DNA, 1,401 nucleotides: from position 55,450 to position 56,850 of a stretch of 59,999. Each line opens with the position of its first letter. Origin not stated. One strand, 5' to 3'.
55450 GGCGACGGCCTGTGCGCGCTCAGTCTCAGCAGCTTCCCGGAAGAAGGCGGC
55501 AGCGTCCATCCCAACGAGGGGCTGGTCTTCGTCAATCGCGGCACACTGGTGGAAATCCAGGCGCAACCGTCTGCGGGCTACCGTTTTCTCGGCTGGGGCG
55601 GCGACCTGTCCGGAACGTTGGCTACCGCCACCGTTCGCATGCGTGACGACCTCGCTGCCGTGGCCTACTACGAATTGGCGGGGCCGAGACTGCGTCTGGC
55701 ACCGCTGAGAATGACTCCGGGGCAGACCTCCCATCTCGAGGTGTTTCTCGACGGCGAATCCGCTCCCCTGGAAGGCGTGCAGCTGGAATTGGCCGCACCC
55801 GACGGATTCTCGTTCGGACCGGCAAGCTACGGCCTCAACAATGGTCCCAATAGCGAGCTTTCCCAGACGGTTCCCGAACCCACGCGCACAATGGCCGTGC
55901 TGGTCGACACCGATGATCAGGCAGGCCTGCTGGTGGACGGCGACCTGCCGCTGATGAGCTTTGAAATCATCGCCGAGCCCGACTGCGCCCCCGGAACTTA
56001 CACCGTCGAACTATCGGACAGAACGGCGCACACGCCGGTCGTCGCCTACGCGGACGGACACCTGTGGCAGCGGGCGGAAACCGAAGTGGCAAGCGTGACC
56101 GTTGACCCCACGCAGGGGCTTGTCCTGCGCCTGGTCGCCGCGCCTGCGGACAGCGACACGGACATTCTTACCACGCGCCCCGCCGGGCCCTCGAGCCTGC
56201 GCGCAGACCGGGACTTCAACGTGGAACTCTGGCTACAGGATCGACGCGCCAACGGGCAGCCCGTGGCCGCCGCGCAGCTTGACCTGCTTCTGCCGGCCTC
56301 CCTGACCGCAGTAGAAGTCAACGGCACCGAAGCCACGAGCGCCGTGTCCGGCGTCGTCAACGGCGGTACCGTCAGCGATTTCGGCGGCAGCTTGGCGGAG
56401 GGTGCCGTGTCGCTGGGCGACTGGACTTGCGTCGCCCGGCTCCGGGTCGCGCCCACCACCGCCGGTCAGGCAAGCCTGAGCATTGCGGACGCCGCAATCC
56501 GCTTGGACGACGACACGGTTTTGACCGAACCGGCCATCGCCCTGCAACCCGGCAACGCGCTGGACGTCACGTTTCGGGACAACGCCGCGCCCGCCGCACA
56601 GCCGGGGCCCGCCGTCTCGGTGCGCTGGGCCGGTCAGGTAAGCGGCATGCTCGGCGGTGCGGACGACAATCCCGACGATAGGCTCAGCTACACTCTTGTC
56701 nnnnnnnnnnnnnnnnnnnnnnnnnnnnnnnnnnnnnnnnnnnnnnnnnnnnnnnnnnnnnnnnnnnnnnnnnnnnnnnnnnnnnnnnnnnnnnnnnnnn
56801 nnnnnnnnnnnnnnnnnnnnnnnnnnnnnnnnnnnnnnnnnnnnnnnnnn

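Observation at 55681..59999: Cohesin-like modules on a giant protease/propeller protein, translationally coupled to a dockerin-bearing HExxH protein: candidate cohesin-dockerin protease complex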

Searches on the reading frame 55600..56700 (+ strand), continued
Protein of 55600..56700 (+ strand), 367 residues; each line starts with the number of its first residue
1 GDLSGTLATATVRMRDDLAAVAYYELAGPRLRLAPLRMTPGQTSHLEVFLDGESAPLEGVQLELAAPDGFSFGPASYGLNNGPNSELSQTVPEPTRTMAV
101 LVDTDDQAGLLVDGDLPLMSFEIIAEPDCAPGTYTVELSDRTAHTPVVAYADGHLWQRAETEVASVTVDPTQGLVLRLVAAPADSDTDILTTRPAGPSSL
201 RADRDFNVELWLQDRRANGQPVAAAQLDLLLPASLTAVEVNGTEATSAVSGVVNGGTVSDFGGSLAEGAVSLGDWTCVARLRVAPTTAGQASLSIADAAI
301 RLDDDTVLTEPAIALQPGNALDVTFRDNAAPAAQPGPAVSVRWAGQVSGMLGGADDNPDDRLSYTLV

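Call 53: fold_search(model_id=the predicted structure, library=pdb)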
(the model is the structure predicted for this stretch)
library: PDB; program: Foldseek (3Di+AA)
matches with E <= 10: 1761; with E <= 0.001: 355
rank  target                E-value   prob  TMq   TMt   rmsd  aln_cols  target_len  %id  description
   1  3l8q_A                1.1e-09  1.00  0.36  0.34  12.7       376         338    9  Structure analysis of the type II cohesin dyad from the adaptor ScaA scaffoldin of Acetivibrio cellulolyticus (released 2010-05-05)
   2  3l8q_D                1.5e-09  1.00  0.35  0.33  12.1       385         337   10  Structure analysis of the type II cohesin dyad from the adaptor ScaA scaffoldin of Acetivibrio cellulolyticus (released 2010-05-05)
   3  3l8q_B                6.6e-09  1.00  0.37  0.34  12.5       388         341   10  Structure analysis of the type II cohesin dyad from the adaptor ScaA scaffoldin of Acetivibrio cellulolyticus (released 2010-05-05)
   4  2w1n                  1.7e-08  1.00  0.33  0.44  18.4       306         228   10  cohesin and fibronectin type-III double module construct from the Clostridium perfringens glycoside hydrolase GH84C (released 2009-02-03)
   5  3l8q_C                1.7e-08  1.00  0.35  0.33  12.5       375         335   10  Structure analysis of the type II cohesin dyad from the adaptor ScaA scaffoldin of Acetivibrio cellulolyticus (released 2010-05-05)
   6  6avr_A                5.7e-08  1.00  0.27  0.11  17.8       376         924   11  Human alpha-V beta-3 Integrin (intermediate conformation) in complex with the therapeutic antibody LM609 (released 2017-11-01)
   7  6avq_A                6.0e-08  1.00  0.27  0.12  17.5       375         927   11  The Therapeutic Antibody LM609 Selectively Inhibits Ligand Binding to Human alpha-V beta-3 Integrin via Steric Hindran (released 2017-11-01)
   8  6kge_A                1.8e-07  1.00  0.39  0.83   2.3       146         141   14  Crystal structure of CaDoc0917(R16D)-CaCohA2 complex at pH 5.5 (released 2020-07-08)
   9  6kgc_A                2.0e-07  1.00  0.39  0.82   2.3       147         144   14  Crystal structure of CaDoc0917(R49D)-CaCohA2 complex at pH 5.4 (released 2020-07-08)
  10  4fl4_C                2.0e-07  1.00  0.40  0.41  12.7       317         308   12  Scaffoldin conformation and dynamics revealed by a ternary complex from the Clostridium thermocellum cellulosome (released 2012-06-27)
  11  6avu_A                2.1e-07  1.00  0.26  0.12  17.3       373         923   11  Human alpha-V beta-3 Integrin (open conformation) in complex with the therapeutic antibody LM609 (released 2017-11-01)
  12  4ofq_A                2.2e-07  1.00  0.27  0.26  17.7       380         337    9  Structure of the C-terminal domain of the Streptococcus pyogenes antigen I/II-family protein AspA (released 2014-03-12)
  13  4ums                  3.7e-07  1.00  0.35  0.67   3.9       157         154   12  The crystal structure of the seventh ScaB type I cohesin from Pseudobacteroides cellulosolvens (released 2015-05-06)
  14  6kgd_A                4.3e-07  1.00  0.40  0.82   2.3       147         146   14  Crystal structure of CaDoc0917(R49D)-CaCohA2 complex at pH 8.0 (released 2020-07-08)
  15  4g1m_A                5.0e-07  1.00  0.24  0.11  18.6       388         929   10  Re-refinement of alpha V beta 3 structure (released 2012-12-12)
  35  2xdh                  2.6e-06  1.00  0.36  0.78   2.9       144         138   14  Non-cellulosomal cohesin from the hyperthermophilic archaeon Archaeoglobus fulgidus (released 2010-05-26)
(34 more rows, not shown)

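Call 86: list_cluster_members(proteins=[P0021, P0033, P0018, P0019, P0024, P0026, P0034, P0037, P0023, P0016])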
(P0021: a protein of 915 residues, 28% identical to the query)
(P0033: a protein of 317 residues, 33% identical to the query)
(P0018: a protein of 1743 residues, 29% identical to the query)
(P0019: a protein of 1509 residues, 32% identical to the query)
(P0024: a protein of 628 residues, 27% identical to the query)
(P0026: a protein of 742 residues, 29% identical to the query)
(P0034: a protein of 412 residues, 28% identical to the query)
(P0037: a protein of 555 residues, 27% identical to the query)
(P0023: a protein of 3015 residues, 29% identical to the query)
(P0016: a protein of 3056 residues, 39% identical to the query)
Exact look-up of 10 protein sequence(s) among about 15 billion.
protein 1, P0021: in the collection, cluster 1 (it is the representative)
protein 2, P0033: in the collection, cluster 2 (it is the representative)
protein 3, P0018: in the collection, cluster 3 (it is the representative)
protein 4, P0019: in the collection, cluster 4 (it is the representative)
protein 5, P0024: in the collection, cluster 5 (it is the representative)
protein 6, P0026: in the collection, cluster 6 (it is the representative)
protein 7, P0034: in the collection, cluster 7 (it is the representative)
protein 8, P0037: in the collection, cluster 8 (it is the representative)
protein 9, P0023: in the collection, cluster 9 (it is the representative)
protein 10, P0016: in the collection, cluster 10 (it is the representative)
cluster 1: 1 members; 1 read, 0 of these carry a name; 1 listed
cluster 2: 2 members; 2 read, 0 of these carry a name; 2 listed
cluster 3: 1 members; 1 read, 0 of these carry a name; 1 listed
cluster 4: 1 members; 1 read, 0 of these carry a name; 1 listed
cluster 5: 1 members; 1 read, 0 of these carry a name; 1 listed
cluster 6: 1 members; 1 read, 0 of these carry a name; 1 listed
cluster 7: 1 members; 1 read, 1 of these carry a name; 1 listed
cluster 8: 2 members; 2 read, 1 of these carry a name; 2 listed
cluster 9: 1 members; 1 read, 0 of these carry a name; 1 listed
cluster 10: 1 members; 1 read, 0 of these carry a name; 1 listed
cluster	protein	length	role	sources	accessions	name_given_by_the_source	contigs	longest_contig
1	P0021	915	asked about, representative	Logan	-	-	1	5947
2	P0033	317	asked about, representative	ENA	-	-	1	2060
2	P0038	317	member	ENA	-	-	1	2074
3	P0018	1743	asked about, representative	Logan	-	-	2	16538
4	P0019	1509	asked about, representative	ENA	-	-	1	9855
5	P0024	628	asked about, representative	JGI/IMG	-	-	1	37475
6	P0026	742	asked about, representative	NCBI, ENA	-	-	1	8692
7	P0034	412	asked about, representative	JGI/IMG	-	hypothetical protein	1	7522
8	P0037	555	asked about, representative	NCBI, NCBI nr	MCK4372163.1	MAG: hypothetical protein KAW61_03405, partial [candidate division Zixibacteria bacterium] | hypothetical protein [candidate division Zixibacteria bacterium]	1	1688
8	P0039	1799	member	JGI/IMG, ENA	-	-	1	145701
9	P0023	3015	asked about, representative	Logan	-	-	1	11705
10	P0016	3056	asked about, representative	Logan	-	-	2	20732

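Call 87: find_encoding_contigs(protein=P0023, flank=10000, max_places=1)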
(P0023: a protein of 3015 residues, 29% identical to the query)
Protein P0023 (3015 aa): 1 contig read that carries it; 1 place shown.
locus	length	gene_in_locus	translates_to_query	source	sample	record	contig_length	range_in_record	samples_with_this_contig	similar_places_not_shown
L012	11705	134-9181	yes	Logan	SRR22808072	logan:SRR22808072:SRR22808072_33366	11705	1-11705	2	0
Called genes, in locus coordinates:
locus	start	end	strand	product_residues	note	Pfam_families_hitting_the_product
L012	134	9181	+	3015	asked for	PF13517:FG-GAP_3, PF18998:Flg_new_2, PF24681:Kelch_KLHDC2_KLHL20_DRC7, PF18998:Flg_new_2, PF25390:WD40_RLD, PF13540:RCC1_2, PF25390:WD40_RLD, PF00415:RCC1, +18 more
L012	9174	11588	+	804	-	PF00404:Dockerin_1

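Call 89: search_protein_families(library=pfam, proteins=[L012:9174-11585:+], max_evalue=1)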
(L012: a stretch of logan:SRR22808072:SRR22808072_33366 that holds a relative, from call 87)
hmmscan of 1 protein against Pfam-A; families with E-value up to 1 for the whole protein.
L012:9174-11585:+ (804 aa): 2 families
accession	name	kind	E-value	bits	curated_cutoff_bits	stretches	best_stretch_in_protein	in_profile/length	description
PF00404.24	Dockerin_1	-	1.5e-09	38.4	22.9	1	34-86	2-57/57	Dockerin type I domain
PF00036.39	EF-hand_1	-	0.15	12.1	25.4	0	35-52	10-27/29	EF hand domain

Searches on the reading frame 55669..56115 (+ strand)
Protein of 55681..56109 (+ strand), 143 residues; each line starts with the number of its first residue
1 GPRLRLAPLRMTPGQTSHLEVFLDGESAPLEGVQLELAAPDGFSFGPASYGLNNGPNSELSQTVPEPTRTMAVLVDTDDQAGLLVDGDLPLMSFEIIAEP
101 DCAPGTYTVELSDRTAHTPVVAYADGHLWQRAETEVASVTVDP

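Call 6: search_protein_families(library=pfam, proteins=[window:55681-56109:+], max_evalue=10)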
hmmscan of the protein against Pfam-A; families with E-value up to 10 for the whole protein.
window:55681-56109:+ (143 aa): 2 families
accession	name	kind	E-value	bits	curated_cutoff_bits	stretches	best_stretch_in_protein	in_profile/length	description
PF10633.15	NPCBM_assoc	-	0.0049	17.5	24.4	1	11-50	1-43/78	NPCBM-associated, NEW3 domain of alpha-galactosidase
PF22898.2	NOMO1-like_1st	-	0.04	14.5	27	1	99-136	29-68/85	BOS complex subunit NOMO1-like, first beta sandwich domain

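Call 78: search_solved_structures(query=A7, max_evalue=10, show_alignments=2)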
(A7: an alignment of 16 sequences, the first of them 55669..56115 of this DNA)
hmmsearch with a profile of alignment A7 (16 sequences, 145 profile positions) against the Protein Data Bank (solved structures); distinct sequences matched with E-value up to 10: 14.
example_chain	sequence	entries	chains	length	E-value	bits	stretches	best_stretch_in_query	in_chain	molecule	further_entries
5n5p_A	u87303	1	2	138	1.4e-07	34.7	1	11-140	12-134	Putative cellulosomal scaffoldin protein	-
5m2o_A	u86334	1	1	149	4e-05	26.7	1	10-141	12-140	Putative cellulosomal scaffoldin protein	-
5aoz_A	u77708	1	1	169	6.1e-05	26.1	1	10-141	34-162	PUTATIVE CELLULOSOMAL SCAFFOLDIN PROTEIN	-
6kgc_A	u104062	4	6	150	0.0018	21.3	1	7-142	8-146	Probably cellulosomal scaffolding protein, secreted cellulose-binding and cohesin domain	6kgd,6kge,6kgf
6kg8_A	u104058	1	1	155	0.002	21.2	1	7-142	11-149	Probably cellulosomal scaffolding protein, secreted cellulose-binding and cohesin domain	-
5m2s_A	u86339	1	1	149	0.0032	20.5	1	10-131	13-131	Putative cellulosomal scaffoldin protein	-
6bld_A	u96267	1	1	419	0.049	16.6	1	89-131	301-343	Cytochrome P450 268A2 Cyp268A2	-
1wcq_A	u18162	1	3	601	0.11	15.5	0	8-30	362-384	SIALIDASE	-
2bzd_A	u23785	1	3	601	0.11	15.5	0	8-30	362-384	BACTERIAL SIALIDASE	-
2ber_A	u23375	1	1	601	0.11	15.4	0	8-30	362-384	BACTERIAL SIALIDASE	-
1eut_A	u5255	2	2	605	0.12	15.4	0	8-30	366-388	SIALIDASE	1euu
1w8n_A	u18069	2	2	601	0.12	15.3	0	8-30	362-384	BACTERIAL SIALIDASE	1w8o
4uyp_A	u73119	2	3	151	0.19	14.8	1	10-142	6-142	Cellulosomal scaffoldin anchoring protein C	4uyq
3ul4_A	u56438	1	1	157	0.35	13.9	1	90-141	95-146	Cellulosome-anchoring protein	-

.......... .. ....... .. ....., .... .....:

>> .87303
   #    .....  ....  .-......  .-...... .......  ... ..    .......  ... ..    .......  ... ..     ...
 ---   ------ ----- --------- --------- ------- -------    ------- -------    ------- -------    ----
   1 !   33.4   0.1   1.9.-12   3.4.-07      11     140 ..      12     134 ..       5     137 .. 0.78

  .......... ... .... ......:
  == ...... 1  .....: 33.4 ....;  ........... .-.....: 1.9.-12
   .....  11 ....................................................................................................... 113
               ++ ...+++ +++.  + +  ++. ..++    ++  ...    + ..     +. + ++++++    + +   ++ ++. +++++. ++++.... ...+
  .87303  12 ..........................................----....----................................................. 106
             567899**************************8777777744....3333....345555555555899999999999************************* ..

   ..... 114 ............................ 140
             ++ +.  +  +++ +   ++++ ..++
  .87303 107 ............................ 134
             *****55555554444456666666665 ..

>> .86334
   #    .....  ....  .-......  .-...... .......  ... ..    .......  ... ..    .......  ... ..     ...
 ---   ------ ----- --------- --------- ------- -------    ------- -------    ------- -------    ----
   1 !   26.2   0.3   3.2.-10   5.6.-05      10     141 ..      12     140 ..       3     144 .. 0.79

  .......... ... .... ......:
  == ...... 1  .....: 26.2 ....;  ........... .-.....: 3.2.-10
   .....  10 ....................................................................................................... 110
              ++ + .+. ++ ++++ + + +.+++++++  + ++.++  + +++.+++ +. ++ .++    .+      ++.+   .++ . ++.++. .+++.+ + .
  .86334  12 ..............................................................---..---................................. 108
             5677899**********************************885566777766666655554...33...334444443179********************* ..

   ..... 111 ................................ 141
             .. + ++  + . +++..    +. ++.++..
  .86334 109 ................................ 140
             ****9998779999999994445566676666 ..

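Call 79: search_protein_families(library=pfam, alignment_id=A7, max_evalue=10)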
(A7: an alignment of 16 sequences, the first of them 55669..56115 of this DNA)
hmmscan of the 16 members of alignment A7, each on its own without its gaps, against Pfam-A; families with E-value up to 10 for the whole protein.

A. member 1, window:55669-56115:+ (149 aa): 2 families
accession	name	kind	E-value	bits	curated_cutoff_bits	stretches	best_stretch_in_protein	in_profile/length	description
PF10633.15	NPCBM_assoc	-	0.0053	17.3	24.4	1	15-54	1-43/78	NPCBM-associated, NEW3 domain of alpha-galactosidase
PF22898.2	NOMO1-like_1st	-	0.038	14.5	27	1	103-141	29-69/85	BOS complex subunit NOMO1-like, first beta sandwich domain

B. families by the number of members that match (of 16 scanned): 6 families
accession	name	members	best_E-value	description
PF00963.24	Cohesin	2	0.0004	Cohesin domain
PF10633.15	NPCBM_assoc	2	0.0053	NPCBM-associated, NEW3 domain of alpha-galactosidase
PF01828.24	Peptidase_A4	1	0.013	Peptidase A4 family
PF18340.7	TraI_2B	1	0.035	DNA relaxase TraI 2B/2B-like domain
PF22898.2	NOMO1-like_1st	1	0.038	BOS complex subunit NOMO1-like, first beta sandwich domain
PF13349.12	DUF4097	1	0.068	Toastrack DUF4097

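Call 95: search_solved_structures(query=A9, max_evalue=10, show_alignments=1)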
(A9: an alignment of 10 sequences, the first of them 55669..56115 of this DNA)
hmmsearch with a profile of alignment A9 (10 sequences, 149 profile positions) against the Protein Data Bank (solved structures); distinct sequences matched with E-value up to 10: 5.
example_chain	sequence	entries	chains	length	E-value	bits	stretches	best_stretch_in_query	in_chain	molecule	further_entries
5n5p_A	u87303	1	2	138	0.00043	23.3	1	12-116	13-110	Putative cellulosomal scaffoldin protein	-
5m2o_A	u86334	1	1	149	0.066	16.2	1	13-145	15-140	Putative cellulosomal scaffoldin protein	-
5aoz_A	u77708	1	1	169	0.09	15.7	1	13-145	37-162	PUTATIVE CELLULOSOMAL SCAFFOLDIN PROTEIN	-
5m2s_A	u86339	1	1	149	0.7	12.8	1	10-120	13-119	Putative cellulosomal scaffoldin protein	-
3fjv_A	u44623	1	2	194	0.89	12.5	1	35-116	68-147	uncharacterized novel protein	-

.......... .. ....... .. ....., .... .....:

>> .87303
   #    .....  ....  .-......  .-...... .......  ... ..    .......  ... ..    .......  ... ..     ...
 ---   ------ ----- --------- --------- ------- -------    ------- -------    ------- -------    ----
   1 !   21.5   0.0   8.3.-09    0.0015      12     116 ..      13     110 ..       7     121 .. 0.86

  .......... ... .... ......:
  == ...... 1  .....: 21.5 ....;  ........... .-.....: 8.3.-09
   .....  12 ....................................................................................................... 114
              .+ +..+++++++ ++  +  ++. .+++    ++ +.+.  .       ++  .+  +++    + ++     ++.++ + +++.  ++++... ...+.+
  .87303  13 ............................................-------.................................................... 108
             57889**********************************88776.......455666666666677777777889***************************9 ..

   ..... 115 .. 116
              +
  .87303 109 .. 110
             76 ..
